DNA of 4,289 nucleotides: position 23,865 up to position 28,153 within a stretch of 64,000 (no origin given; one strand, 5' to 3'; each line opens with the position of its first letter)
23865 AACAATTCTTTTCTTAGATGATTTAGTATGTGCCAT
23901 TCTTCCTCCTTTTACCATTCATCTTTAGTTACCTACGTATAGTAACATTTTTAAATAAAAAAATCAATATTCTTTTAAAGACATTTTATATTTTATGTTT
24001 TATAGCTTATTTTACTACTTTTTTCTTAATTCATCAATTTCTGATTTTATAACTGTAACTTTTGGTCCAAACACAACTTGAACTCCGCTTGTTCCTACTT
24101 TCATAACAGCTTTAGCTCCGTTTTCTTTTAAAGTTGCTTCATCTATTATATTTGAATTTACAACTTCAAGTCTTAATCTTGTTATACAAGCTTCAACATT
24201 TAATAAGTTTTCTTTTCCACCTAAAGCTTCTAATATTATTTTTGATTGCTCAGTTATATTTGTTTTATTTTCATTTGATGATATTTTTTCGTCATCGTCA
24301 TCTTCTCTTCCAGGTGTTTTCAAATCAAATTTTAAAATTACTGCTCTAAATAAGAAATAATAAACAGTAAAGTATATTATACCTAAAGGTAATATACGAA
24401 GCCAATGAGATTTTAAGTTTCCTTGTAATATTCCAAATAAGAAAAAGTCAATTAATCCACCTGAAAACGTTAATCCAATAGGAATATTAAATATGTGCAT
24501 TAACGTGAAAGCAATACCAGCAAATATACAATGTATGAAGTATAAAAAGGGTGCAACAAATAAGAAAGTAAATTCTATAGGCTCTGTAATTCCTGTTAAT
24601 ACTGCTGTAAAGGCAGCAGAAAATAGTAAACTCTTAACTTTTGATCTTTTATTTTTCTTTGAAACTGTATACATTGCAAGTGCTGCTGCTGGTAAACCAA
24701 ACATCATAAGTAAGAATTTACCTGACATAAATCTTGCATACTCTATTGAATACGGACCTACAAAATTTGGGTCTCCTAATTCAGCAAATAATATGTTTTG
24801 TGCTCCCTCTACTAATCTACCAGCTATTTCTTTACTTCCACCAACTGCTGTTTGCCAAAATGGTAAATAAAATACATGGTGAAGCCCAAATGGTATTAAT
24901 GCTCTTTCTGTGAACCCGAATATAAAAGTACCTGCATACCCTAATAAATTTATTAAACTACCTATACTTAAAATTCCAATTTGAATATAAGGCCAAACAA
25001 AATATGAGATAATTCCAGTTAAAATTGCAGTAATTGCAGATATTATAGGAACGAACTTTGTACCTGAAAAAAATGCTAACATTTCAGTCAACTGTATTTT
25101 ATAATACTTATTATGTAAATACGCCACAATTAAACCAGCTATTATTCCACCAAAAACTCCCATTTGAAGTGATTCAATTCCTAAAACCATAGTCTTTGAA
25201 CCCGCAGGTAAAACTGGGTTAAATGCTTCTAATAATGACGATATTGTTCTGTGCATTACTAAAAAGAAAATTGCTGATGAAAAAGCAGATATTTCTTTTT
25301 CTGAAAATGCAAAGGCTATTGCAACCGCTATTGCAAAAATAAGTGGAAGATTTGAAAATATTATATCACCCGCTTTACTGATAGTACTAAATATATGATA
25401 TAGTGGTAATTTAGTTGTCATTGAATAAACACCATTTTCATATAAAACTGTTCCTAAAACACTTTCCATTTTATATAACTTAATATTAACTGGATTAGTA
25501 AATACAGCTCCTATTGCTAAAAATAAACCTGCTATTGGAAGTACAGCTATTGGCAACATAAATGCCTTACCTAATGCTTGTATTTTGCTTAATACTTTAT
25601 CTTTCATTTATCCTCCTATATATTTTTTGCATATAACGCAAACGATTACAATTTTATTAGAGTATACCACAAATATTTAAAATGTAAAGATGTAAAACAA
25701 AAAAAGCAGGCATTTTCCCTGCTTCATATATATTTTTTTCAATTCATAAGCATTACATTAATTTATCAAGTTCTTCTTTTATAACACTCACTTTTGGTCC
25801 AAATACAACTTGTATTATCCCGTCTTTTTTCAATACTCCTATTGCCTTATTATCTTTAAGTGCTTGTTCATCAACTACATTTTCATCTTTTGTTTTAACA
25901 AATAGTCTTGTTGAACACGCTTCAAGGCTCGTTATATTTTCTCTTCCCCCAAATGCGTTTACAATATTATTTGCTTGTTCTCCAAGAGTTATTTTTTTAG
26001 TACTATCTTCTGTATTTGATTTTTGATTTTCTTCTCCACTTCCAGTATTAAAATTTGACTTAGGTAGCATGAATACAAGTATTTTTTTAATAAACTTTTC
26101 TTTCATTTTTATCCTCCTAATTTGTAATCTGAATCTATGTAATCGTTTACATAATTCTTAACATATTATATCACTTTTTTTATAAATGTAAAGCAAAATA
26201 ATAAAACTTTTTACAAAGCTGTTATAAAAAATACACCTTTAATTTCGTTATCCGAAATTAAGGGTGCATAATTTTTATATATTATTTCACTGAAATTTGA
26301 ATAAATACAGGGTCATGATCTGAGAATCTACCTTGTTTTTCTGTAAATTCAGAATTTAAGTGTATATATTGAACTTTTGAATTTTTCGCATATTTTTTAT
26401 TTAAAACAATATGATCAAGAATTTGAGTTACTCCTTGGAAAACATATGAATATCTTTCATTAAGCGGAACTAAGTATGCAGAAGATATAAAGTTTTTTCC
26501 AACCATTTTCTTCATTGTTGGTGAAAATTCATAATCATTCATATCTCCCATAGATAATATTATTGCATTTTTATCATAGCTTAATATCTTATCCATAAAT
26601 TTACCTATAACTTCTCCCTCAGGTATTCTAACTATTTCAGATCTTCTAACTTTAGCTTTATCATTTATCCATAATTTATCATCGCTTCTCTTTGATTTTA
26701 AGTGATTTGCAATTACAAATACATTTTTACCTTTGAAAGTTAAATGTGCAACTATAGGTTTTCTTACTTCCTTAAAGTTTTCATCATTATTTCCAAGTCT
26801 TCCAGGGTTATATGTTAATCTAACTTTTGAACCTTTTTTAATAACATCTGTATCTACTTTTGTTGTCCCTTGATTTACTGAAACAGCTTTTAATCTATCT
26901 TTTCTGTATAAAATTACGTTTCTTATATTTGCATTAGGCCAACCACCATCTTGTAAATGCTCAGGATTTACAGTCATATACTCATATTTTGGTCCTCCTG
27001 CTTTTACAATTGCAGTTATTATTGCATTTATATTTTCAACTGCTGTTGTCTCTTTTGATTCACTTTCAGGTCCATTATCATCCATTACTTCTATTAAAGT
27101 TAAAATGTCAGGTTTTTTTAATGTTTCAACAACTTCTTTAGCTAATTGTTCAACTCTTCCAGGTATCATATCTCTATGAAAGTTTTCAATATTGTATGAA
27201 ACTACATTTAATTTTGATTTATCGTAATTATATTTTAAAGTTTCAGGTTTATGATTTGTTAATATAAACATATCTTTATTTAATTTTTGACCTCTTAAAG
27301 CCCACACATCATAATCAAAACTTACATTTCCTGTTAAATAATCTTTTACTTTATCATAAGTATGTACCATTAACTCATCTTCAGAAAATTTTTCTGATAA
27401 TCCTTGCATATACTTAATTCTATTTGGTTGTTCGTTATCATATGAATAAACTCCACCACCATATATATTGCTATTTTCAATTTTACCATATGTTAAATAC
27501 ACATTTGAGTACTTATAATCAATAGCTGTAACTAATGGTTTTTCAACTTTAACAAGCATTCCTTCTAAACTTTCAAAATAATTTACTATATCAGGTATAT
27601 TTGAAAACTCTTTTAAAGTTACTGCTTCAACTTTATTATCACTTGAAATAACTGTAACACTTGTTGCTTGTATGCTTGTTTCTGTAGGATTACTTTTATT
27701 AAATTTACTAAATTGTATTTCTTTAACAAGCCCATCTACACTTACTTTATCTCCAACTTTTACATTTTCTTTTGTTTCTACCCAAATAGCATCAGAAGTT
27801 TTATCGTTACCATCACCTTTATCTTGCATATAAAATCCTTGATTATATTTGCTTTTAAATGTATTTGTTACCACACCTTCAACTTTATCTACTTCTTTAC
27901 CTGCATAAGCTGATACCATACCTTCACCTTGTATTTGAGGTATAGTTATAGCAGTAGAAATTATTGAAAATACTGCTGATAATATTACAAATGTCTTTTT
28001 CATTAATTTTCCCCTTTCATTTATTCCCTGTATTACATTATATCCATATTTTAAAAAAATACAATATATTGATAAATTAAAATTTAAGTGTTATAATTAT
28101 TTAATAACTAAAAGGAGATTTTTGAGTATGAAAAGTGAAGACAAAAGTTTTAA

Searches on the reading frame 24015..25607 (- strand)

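Call 64: search_protein_families(library=pfam, proteins=[window:24015-25607:-], max_evalue=0.00001)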
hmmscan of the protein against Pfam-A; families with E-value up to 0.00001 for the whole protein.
window:24015-25607:- (530 aa): 2 families
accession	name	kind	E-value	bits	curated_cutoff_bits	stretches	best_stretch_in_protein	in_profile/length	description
PF02378.23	PTS_EIIC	-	1.6e-81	274.3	30.7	1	13-364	1-319/319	Phosphotransferase system, EIIC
PF00367.25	PTS_EIIB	-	1.4e-12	47.2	27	1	458-489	3-34/34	phosphotransferase system, EIIB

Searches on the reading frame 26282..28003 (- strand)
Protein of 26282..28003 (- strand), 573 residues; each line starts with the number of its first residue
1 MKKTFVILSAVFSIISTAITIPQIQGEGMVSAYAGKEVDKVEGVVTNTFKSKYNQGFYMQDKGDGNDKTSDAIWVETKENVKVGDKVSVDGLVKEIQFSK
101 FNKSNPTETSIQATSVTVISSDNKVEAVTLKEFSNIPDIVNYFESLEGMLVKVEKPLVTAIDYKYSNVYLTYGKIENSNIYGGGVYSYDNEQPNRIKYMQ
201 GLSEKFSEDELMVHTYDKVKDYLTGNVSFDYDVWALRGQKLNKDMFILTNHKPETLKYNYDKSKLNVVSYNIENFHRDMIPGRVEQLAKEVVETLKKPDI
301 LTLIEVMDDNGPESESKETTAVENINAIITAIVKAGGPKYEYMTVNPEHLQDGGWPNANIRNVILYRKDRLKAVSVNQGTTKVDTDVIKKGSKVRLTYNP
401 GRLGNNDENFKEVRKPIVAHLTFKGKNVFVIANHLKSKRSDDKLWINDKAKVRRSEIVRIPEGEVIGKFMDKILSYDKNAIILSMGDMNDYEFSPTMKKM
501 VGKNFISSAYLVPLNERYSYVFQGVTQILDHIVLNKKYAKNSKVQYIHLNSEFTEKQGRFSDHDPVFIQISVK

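Call 64: search_protein_families(library=pfam, proteins=[window:26282-28003:-], max_evalue=0.00001)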
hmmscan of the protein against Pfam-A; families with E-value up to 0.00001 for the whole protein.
window:26282-28003:- (573 aa): 1 family
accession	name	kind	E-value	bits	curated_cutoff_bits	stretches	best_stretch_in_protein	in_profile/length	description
PF19580.5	Exo_endo_phos_3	-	1.3e-06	28.2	27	1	408-549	112-263/311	Endonuclease/Exonuclease/phosphatase family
